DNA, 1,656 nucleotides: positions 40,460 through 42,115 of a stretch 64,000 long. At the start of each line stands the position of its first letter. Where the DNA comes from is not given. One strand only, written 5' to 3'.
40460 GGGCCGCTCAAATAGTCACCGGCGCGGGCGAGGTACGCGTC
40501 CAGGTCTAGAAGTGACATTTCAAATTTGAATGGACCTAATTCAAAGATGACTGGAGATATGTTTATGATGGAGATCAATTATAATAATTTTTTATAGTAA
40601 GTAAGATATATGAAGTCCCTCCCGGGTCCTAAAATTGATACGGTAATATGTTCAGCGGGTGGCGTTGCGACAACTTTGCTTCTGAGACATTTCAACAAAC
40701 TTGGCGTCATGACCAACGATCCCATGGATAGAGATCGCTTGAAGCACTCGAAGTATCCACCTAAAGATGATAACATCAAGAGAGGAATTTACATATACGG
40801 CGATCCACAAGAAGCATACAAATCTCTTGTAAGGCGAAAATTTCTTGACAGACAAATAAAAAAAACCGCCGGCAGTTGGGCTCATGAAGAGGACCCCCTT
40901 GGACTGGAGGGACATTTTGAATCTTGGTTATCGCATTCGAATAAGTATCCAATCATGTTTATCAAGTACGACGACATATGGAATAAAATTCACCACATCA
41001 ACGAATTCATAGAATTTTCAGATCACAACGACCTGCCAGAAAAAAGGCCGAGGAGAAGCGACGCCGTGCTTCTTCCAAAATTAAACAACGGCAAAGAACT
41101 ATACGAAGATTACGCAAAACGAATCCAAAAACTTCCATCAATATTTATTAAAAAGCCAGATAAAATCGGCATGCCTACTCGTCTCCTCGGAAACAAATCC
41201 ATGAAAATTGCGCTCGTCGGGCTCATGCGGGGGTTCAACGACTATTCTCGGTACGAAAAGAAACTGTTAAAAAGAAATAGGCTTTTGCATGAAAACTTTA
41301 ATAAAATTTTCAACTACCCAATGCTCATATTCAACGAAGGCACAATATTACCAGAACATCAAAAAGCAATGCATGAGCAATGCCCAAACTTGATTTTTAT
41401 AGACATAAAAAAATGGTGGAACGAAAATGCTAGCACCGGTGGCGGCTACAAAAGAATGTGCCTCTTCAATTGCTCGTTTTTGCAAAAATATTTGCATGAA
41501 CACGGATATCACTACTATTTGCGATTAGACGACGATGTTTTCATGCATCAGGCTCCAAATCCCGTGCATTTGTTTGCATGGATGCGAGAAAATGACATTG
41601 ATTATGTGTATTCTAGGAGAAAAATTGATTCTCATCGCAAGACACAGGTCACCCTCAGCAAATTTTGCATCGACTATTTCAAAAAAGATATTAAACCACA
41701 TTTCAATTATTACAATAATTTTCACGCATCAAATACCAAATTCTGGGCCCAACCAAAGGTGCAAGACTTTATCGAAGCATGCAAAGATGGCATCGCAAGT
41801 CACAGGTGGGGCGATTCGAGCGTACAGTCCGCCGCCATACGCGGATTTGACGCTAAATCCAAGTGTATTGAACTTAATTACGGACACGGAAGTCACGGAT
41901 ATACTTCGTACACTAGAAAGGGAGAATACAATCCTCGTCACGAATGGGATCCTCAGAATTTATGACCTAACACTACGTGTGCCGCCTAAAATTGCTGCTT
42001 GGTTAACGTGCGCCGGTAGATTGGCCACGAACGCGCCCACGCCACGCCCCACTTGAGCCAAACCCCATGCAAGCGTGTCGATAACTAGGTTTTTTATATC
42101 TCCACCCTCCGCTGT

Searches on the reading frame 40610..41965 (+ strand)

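Call 19: search_protein_families(library=pfam, proteins=[window:40610-41965:+], max_evalue=0.001)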
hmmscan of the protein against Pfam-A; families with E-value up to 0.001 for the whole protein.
window:40610-41965:+ (451 aa): 1 family
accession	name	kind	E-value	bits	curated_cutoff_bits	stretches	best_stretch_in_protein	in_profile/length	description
PF01793.22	Glyco_transf_15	-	1.7e-05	24.8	25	0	279-415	154-309/325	Glycolipid 2-alpha-mannosyltransferase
